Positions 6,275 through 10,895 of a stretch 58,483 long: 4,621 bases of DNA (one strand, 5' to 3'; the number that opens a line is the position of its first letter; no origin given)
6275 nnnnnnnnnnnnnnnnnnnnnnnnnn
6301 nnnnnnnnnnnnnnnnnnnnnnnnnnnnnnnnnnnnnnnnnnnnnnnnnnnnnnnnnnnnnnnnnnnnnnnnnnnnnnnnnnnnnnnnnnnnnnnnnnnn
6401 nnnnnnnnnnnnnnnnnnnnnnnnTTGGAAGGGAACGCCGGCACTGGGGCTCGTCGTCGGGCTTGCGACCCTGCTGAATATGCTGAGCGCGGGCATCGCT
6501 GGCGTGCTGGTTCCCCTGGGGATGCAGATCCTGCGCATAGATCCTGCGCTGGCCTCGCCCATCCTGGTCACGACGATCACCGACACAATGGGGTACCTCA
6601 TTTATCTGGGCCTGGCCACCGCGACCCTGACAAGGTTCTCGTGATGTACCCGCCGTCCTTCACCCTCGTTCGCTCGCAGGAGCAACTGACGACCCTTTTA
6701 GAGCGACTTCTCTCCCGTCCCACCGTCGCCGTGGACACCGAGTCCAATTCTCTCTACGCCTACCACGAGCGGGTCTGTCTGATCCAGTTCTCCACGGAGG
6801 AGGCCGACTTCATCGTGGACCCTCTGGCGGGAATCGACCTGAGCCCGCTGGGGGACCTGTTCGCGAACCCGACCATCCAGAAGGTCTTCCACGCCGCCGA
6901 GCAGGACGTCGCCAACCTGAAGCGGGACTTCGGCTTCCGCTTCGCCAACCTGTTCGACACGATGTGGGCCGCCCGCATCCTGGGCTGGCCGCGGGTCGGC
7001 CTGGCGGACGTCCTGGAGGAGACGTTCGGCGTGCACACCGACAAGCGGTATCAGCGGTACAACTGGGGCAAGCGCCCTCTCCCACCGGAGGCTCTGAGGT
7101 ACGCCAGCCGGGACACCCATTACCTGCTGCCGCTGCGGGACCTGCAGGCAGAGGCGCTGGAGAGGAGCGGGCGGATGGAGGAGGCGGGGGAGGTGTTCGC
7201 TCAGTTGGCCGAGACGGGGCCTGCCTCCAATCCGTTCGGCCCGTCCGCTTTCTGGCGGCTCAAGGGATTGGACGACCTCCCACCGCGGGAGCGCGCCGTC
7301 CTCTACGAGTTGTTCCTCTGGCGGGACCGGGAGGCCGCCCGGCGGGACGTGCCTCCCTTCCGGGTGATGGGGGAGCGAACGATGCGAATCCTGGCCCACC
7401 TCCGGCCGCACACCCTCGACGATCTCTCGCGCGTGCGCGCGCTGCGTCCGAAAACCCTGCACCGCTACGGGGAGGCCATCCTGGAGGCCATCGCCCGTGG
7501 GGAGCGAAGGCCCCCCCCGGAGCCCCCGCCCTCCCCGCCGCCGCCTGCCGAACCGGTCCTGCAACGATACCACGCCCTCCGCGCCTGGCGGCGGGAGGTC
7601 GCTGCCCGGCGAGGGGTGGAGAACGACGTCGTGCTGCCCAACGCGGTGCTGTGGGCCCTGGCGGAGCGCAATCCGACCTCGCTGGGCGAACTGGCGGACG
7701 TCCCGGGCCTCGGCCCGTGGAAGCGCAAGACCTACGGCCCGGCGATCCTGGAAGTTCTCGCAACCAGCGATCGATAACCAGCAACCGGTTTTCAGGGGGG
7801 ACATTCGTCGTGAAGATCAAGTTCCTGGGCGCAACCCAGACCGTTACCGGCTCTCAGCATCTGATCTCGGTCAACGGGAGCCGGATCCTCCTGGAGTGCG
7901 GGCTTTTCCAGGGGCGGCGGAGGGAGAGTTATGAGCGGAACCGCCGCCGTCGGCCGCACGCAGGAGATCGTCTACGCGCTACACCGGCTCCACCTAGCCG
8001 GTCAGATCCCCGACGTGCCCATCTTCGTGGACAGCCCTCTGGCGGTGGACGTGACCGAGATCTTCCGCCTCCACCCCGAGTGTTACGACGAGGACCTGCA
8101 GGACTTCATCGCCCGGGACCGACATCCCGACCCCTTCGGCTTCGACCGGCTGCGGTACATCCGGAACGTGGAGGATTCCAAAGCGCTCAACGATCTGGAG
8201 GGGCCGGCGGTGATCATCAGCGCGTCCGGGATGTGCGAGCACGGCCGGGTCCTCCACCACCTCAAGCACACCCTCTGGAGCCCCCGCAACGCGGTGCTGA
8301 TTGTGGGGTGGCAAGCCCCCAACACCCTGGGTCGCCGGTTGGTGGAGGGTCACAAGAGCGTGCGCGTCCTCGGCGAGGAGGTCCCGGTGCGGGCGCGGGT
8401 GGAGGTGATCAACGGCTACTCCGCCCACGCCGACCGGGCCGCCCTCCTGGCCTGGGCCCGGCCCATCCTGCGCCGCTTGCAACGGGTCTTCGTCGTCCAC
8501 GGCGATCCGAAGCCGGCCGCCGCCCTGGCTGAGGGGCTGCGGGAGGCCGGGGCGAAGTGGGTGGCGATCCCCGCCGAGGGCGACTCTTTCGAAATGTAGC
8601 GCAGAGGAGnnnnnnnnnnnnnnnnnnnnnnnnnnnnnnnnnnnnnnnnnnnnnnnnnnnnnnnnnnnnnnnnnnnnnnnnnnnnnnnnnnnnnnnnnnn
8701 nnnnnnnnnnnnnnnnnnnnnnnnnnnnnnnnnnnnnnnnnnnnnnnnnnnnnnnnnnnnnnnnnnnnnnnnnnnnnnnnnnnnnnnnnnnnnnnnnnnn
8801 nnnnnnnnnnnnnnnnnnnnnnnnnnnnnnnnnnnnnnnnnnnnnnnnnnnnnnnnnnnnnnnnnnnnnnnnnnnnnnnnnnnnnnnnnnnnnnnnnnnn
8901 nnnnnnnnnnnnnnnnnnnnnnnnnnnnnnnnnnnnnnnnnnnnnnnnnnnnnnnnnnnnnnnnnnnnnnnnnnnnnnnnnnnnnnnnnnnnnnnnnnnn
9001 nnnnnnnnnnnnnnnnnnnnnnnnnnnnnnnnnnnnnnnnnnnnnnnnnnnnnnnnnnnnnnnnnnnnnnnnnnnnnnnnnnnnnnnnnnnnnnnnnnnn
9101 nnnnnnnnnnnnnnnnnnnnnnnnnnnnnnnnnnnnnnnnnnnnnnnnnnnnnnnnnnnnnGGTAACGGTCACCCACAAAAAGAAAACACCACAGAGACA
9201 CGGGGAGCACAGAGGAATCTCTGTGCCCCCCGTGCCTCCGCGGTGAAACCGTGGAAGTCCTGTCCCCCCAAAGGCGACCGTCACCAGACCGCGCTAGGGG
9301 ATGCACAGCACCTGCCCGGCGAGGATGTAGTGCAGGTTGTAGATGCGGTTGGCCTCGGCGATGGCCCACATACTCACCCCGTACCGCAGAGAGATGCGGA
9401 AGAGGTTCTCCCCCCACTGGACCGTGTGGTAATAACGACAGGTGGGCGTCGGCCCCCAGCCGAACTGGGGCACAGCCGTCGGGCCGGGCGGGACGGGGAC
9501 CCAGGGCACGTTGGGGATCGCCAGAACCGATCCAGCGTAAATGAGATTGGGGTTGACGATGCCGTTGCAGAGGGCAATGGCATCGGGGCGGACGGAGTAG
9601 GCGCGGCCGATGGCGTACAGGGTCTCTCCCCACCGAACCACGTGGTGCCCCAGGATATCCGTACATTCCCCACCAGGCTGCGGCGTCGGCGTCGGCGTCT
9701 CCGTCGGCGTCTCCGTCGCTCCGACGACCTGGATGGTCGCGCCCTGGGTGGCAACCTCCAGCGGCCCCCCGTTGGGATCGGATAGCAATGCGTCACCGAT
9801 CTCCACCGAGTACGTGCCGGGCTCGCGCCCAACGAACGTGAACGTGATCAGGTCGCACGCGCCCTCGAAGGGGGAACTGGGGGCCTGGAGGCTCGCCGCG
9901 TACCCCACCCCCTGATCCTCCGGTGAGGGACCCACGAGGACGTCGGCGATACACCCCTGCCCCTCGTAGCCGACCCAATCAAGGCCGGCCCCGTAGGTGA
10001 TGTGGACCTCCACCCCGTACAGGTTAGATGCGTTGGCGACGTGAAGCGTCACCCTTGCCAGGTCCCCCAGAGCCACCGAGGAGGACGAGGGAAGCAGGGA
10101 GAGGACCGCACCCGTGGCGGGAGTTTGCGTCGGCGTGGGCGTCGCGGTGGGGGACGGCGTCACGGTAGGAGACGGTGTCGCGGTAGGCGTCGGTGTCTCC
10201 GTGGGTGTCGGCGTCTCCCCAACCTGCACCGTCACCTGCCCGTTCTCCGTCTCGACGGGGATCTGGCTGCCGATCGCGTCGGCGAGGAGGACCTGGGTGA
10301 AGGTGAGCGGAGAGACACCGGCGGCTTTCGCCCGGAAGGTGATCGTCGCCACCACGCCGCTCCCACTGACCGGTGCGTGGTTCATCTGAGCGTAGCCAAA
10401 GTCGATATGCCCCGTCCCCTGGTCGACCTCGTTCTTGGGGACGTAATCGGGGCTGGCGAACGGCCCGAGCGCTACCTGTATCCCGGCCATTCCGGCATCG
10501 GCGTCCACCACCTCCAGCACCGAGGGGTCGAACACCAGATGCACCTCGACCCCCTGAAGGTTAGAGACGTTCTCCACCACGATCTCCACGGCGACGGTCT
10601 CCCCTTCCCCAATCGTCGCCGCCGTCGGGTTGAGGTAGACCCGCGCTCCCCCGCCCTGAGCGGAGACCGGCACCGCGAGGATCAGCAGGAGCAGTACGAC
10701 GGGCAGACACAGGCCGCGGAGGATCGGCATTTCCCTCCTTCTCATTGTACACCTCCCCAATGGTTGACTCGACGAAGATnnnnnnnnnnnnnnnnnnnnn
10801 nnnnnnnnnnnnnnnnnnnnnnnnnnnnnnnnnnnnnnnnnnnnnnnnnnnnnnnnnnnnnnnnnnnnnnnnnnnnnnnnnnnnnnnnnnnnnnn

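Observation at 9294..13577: Four-gene cohesin/dockerin/LysM locus with no enzyme modules: a candidate self-assembling cell-surface scaffold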

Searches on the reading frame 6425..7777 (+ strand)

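Call 52: search_protein_families(library=pfam, proteins=[window:6425-7777:+], max_evalue=0.00001)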
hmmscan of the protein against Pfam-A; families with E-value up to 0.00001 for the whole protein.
window:6425-7777:+ (450 aa): 2 families
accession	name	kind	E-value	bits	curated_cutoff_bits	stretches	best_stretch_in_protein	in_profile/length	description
PF01612.26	DNA_pol_A_exo1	-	3.5e-46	157.6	23.6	1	81-239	3-166/173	3'-5' exonuclease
PF00570.28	HRDC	-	8.2e-41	138.2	23.8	2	379-445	2-68/68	HRDC domain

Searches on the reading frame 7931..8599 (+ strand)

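Call 52: search_protein_families(library=pfam, proteins=[window:7931-8599:+], max_evalue=0.00001)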
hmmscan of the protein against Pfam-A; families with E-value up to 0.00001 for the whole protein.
window:7931-8599:+ (222 aa): 2 families
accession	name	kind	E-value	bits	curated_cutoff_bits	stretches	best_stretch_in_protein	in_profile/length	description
PF10996.14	Beta-Casp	-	2.2e-42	144.8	27.7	1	10-137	1-120/120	Beta-Casp domain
PF07521.17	RMMBL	-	4.7e-14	52.6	21.6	1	150-208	1-58/63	Zn-dependent metallo-hydrolase RNA specificity domain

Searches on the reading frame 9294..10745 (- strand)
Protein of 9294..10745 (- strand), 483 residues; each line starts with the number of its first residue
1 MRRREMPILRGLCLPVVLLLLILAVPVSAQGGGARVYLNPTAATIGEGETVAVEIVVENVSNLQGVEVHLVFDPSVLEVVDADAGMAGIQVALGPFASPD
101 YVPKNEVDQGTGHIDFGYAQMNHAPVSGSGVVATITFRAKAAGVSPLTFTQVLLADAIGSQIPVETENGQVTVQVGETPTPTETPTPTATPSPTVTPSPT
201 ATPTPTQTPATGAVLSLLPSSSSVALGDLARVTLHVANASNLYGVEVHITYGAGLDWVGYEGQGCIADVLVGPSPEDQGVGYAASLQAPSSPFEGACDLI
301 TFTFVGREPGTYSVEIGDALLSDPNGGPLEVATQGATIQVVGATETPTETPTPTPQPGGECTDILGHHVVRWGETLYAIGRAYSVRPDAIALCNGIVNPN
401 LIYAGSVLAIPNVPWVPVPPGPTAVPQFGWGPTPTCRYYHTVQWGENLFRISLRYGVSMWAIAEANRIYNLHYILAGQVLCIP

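Call 3: search_protein_families(library=pfam, proteins=[window:9294-10745:-], max_evalue=1)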
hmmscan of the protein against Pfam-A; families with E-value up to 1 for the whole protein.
window:9294-10745:- (483 aa): 4 families
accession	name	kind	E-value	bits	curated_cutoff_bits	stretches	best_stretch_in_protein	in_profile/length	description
PF01476.26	LysM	-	1e-24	86.7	20.9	2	440-483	1-43/43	LysM domain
PF00963.24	Cohesin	-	2.2e-14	54.3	24.1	1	47-173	12-139/139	Cohesin domain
PF23473.1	LysM3_LYK4_5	-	1.1e-05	25.9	29.3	2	441-469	6-34/48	LYK4/5 LysM3 domain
PF24837.1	AMIN-like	-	0.024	15.2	27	1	298-357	15-75/129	AMIN-like domain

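Call 4: search_protein_families(library=ncbifam, proteins=[window:9294-10745:-], max_evalue=1)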
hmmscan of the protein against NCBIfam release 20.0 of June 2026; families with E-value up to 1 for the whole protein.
window:9294-10745:- (483 aa): 11 families
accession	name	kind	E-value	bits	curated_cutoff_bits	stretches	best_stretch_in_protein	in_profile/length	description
TIGR02899.1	spore_safA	subfamily_domain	1.8e-08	34.2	67.85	2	442-483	1-43/44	SafA/ExsA family spore coat assembly protein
NF047755.1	LIC_10271_M23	exception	9.4e-06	25.5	180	2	364-412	23-71/207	LIC_10271 family cell wall hydrolase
NF050804.1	CellDivDipMCaul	equivalog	4.8e-05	22.4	900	0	438-483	185-230/634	cell division endopeptidase DipM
NF052398.1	Agg_Promo_Fact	equivalog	0.00052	20.2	170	1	440-482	31-73/202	aggregation-promoting factor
NF052345.1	S_layer_anammox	exception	0.001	16.5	1400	1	138-215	1246-1320/1596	Kustd1514 family S-layer glycoprotein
NF040883.1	amid_act_ActS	equivalog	0.0016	17.7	375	0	440-481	36-77/242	amidase activator ActS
NF037973.1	metallo_SslE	exception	0.0021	15.5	3000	1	167-240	41-110/1519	lipoprotein metalloprotease SslE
NF008399.0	PRK11198.1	equivalog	0.0028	18.1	134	1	438-483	96-146/149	peptidoglycan-binding protein LysM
NF004974.0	PRK06347.1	equivalog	0.04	12.9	701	0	338-410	521-591/592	1,4-beta-N-acetylmuramoylhydrolase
TIGR03406.1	FeS_long_SufT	hypoth_equivalog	0.063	13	202.6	1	18-75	96-158/174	putative Fe-S cluster assembly protein SufT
NF033186.1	internalin_K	exception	0.082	11.3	1100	1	170-210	500-541/604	class 1 internalin InlK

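Call 81: find_homologous_proteins(query=window:9294-10745:-)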
Query window:9294-10745:- (483 aa): 361 proteins with E <= 0.001 among 8000 candidates; the best 120 are listed.
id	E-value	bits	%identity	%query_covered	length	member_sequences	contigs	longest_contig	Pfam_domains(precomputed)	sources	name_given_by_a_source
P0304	3.3e-229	780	73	100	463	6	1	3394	PF00963.25,PF01476.27,PF23473.2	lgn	-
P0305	6.6e-169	581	60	100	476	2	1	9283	PF00963.25,PF01476.27,PF23473.2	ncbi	-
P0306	9.7e-169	580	59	100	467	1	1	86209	PF00963.25,PF01476.27,PF23473.2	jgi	-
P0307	8.6e-161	554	60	95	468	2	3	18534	PF00963.25,PF01476.27,PF23473.2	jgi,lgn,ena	-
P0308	9.9e-155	534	58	93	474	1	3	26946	PF00963.25,PF01476.27,PF23473.2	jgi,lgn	jgi:LysM repeat protein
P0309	6.2e-150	518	57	94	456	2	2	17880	PF00963.25,PF01476.27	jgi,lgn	-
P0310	1.0e-146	508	51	99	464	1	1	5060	PF00963.25,PF01476.27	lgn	-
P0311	1.3e-145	504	54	100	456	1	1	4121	PF00963.25,PF01476.27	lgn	-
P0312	2.9e-145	503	53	100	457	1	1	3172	PF00963.25,PF01476.27,PF23473.2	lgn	-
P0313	3.7e-145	502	52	100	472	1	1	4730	PF00963.25,PF01476.27,PF23473.2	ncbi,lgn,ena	-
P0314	3.3e-144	499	55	95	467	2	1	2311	PF00963.25,PF01476.27,PF23473.2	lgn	-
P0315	4.5e-143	496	53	99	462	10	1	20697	PF00963.25,PF01476.27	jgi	-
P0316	2.8e-136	473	54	100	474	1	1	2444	PF00963.25,PF01476.27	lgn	-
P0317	3.1e-130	453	51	94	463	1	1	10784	PF00963.25,PF01476.27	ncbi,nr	ncbi:MAG: LysM peptidoglycan-binding domain-containing protein [Anaerolineae bacterium]|nr:LysM pept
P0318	5.4e-130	452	54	89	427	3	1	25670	PF00963.25,PF01476.27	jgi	jgi:LysM repeat protein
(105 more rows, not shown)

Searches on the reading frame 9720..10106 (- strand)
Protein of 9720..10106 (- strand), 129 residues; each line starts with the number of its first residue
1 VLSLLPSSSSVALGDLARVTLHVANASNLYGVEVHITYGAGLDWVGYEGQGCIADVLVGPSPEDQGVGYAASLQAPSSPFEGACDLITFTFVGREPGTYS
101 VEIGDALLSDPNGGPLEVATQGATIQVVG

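Call 39: search_solved_structures(query=A4, max_evalue=10, show_alignments=1)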
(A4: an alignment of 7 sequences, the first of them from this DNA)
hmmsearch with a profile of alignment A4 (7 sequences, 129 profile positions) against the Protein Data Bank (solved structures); distinct sequences matched with E-value up to 10: 12.
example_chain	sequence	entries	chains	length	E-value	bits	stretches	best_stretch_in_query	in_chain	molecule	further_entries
5n5p_A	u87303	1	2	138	0.059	16.5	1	13-127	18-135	Putative cellulosomal scaffoldin protein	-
2xdh_A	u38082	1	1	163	0.3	14.2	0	98-128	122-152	COHESIN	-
8ghp_L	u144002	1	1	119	0.46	13.6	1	2-32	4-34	anti-GUCY2C-scFv antibody light chain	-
8gho_B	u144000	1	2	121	0.49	13.5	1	2-32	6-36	anti-GUCY2C-scFv antibody light chain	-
4usc_A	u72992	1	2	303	0.8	12.8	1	26-100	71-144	PEROXIDASE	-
8w70_A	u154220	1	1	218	0.85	12.8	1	2-33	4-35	light chain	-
2v6h_A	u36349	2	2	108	0.93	12.6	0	10-40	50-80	MYOSIN-BINDING PROTEIN C, CARDIAC-TYPE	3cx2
6cxi_G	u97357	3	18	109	0.96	12.6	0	10-40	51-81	Myosin-binding protein C, cardiac-type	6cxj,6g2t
2avg_A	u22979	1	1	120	1.1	12.4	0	10-40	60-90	Myosin-binding protein C, cardiac-type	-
5fhx_L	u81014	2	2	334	1.1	12.4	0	1-32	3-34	Antibody fragment light chain | CODV light chain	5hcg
8blq_B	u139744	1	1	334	1.2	12.2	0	1-32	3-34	CODV-Fab, light chain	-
8f92_L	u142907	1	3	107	1.3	12.1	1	3-28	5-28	B11_d77.7 Fab kappa light chain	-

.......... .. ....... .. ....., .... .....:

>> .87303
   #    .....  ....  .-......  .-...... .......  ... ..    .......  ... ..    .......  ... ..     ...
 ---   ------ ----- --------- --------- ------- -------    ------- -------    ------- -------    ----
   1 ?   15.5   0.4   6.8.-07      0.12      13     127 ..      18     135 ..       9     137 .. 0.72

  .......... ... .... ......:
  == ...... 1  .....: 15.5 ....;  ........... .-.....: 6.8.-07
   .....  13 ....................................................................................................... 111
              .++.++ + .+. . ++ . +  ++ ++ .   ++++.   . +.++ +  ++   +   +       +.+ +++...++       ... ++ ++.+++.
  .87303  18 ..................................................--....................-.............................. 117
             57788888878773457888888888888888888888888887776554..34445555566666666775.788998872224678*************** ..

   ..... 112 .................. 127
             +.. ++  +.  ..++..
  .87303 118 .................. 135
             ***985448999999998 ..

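Call 40: search_protein_families(library=pfam, alignment_id=A4, max_evalue=1)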
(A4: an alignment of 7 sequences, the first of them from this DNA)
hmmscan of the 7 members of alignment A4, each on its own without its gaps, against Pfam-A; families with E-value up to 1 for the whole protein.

A. member 1, seq(129 aa): 0 families

B. families by the number of members that match (of 7 scanned): 5 families
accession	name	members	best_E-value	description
PF00963.24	Cohesin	3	0.0063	Cohesin domain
PF20579.4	LapA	1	0.11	LapA domain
PF11589.14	DUF3244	1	0.11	Domain of unknown function (DUF3244)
PF09394.16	Inhibitor_I42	1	0.19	Chagasin family peptidase inhibitor I42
PF15499.12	Peptidase_C98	1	0.23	Ubiquitin-specific peptidase-like, SUMO isopeptidase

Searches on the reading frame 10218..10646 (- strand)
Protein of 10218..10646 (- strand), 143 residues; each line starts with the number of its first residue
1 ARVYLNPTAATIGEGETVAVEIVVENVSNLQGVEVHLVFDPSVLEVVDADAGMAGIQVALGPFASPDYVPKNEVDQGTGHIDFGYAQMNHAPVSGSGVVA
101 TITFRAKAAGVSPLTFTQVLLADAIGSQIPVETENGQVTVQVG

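Call 69: search_solved_structures(query=A5, max_evalue=0.01)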
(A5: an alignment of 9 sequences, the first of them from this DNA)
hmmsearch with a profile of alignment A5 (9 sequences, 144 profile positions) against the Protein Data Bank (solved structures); distinct sequences matched with E-value up to 0.01: 20.
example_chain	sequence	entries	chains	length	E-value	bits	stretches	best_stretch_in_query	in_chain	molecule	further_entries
3l8q_A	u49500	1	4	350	1.2e-12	51.1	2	10-119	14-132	Cellulosomal scaffoldin adaptor protein B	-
1zv9_A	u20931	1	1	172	8.1e-08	35.4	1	10-119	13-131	Cellulosomal scaffoldin adaptor protein B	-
1qzn_A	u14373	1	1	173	8.2e-08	35.4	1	10-119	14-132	cellulosomal scaffoldin adaptor protein B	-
3f2l_A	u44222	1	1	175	8.4e-08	35.4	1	10-119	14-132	Cellulosomal scaffoldin adaptor protein B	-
3bwz_A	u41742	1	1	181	9.4e-08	35.2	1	10-119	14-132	Cellulosomal scaffoldin adaptor protein B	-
2bm3_A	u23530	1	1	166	1.2e-05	28.4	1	11-121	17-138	SCAFFOLDING DOCKERIN BINDING PROTEIN A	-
2b59_A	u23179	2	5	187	1.8e-05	27.8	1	11-121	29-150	COG1196: Chromosome segregation ATPases | Scaffolding dockerin binding protein A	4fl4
3kcp_B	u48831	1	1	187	1.8e-05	27.8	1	11-121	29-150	Cellulosome anchoring protein, cohesin region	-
5m0y_A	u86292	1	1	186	2.5e-05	27.4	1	11-120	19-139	Cellulosome anchoring protein cohesin region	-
4u3s_A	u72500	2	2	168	0.00018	24.6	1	4-110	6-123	Cellulosomal scaffoldin adaptor protein B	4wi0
4ums_A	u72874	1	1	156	0.00031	23.8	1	11-143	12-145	CELLULOSOMAL ANCHORING SCAFFOLDIN B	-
5g5d_A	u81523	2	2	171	0.00052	23.1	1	3-110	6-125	CELLULOSOME ANCHORING PROTEIN COHESIN REGION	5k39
1g1k_A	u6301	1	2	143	0.00065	22.8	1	13-142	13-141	SCAFFOLDING PROTEIN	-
3fnk_A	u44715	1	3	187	0.00097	22.2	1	10-59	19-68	Cellulosomal scaffoldin adaptor protein B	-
2vn5_A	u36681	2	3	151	0.0011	22.1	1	13-141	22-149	SCAFFOLDING PROTEIN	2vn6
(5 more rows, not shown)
